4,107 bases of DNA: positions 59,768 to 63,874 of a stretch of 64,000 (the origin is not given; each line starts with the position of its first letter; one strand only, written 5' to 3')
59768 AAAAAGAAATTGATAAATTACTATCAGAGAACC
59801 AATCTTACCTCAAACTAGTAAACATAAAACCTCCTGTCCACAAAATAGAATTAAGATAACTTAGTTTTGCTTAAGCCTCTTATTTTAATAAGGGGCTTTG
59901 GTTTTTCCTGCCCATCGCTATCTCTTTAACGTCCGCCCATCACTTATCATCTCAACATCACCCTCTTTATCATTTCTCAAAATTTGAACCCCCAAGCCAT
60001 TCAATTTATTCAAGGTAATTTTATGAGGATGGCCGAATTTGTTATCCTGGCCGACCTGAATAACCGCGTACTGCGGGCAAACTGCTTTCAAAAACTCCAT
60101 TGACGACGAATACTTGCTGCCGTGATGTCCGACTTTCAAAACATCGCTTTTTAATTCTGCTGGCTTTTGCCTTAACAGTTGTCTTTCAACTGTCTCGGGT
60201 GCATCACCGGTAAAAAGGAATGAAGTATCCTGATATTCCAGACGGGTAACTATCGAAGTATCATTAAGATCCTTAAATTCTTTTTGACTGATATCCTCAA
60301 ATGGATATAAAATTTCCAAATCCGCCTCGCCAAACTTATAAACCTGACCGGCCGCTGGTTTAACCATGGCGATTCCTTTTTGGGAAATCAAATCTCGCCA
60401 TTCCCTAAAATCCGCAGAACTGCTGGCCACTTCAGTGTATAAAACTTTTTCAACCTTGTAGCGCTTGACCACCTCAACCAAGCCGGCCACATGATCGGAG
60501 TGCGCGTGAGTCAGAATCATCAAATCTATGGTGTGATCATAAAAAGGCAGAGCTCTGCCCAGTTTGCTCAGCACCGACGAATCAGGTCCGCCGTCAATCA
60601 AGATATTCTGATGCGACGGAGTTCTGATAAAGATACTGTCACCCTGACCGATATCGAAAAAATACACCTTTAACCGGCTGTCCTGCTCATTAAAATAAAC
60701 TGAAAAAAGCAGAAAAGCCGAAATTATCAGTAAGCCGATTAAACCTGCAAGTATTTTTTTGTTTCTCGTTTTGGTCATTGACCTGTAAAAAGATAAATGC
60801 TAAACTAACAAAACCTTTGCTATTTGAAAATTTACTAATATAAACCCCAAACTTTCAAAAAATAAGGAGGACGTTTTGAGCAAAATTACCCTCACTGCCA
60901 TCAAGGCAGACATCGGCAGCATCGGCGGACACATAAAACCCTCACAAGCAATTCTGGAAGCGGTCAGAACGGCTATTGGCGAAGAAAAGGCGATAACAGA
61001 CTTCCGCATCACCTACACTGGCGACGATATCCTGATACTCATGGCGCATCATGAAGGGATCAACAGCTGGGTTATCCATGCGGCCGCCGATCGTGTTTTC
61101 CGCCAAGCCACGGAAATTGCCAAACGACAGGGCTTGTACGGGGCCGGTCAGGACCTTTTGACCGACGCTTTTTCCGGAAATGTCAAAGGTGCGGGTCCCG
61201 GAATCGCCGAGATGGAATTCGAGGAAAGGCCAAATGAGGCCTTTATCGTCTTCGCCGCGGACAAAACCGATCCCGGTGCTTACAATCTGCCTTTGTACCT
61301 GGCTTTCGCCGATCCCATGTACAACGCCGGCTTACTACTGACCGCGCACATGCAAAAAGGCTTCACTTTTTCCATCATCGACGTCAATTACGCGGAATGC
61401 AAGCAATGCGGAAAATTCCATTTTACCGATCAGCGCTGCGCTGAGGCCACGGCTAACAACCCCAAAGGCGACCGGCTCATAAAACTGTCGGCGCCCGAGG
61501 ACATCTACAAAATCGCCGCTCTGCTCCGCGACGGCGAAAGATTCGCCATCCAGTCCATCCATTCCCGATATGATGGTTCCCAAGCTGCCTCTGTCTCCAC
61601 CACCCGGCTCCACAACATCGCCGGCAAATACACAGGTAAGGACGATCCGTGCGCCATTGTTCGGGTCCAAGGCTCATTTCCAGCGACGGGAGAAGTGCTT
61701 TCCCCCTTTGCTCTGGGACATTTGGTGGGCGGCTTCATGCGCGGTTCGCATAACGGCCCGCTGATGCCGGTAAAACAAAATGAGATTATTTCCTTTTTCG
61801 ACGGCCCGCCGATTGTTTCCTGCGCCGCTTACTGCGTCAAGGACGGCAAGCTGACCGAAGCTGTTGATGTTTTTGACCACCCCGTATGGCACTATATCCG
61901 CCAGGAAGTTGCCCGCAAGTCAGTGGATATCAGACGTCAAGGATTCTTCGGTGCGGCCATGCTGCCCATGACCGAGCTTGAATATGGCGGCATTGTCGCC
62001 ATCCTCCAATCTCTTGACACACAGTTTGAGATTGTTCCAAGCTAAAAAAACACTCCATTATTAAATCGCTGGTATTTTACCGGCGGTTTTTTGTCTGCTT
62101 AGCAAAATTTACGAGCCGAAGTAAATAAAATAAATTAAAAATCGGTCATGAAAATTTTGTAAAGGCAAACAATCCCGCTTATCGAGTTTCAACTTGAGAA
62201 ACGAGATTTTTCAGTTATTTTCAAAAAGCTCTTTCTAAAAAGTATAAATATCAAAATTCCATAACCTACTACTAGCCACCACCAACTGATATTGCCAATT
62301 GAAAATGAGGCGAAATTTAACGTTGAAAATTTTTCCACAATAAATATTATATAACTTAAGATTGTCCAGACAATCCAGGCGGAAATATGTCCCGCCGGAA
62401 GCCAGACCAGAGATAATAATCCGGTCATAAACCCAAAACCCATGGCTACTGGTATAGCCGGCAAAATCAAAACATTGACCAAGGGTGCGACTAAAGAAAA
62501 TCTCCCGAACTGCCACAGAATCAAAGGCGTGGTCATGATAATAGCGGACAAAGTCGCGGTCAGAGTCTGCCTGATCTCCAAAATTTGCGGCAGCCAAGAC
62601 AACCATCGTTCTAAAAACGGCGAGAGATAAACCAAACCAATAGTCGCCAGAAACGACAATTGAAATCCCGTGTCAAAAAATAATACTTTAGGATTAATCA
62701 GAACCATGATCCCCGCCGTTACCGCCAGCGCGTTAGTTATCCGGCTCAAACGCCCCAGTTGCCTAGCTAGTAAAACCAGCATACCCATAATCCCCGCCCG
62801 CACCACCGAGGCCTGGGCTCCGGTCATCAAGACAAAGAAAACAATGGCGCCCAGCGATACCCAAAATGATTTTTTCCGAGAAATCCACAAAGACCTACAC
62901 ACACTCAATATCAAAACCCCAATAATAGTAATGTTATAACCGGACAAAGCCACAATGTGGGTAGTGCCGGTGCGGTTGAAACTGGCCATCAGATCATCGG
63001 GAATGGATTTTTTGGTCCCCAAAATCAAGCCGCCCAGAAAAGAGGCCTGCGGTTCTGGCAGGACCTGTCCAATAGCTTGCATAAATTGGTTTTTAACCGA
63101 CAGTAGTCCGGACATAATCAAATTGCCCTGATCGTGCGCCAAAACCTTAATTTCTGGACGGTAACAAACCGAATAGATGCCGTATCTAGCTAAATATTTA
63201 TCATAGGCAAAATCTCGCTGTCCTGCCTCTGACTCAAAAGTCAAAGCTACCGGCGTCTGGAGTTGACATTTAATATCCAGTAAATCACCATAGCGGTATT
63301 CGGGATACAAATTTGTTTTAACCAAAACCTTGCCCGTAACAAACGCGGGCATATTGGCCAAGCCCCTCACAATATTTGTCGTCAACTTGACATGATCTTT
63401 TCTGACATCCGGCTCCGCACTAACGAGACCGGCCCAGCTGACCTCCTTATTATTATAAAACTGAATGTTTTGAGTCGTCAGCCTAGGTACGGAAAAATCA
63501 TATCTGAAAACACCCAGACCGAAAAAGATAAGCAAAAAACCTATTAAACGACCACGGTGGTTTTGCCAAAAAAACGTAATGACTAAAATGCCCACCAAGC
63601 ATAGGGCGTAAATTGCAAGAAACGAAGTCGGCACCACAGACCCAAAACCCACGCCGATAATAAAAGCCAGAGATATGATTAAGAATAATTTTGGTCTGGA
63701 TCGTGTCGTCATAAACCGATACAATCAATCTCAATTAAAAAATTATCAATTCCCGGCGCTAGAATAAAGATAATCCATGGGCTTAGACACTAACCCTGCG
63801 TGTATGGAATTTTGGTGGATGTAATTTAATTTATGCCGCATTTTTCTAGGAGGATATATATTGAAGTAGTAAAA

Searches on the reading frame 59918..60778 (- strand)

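Call 10: search_protein_families(library=pfam, proteins=[window:59918-60778:-], max_evalue=0.001)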
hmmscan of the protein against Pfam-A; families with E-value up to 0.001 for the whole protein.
window:59918-60778:- (286 aa): 3 families
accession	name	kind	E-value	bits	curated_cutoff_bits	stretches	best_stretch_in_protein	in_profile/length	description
PF00753.33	Lactamase_B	-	3.4e-19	70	22.7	1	44-240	4-192/196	Metallo-beta-lactamase superfamily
PF12706.13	Lactamase_B_2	-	1.2e-09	38.5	27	1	58-199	2-149/200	Beta-lactamase superfamily domain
PF25281.1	MBL_MAP1B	-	2.8e-06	27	37.6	1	36-132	21-111/279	MAP1B MBL-like domain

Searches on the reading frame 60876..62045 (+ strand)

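Call 10: search_protein_families(library=pfam, proteins=[window:60876-62045:+], max_evalue=0.001)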
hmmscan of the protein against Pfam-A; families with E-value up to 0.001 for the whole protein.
window:60876-62045:+ (389 aa): 1 family
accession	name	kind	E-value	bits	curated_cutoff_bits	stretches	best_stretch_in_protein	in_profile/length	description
PF01950.21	FBPase_3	-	3.2e-145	484.3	25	1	3-385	1-361/361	Fructose-1,6-bisphosphatase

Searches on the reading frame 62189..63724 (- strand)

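Call 10: search_protein_families(library=pfam, proteins=[window:62189-63724:-], max_evalue=0.001)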
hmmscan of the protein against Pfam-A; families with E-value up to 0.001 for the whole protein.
window:62189-63724:- (511 aa): 2 families
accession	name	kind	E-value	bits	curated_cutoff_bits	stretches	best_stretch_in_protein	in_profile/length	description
PF03772.21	Competence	-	5.8e-51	173.9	23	1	233-498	1-267/270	Competence protein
PF13567.11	DUF4131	-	2.1e-12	47.5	31.6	1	35-192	6-162/165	Domain of unknown function (DUF4131)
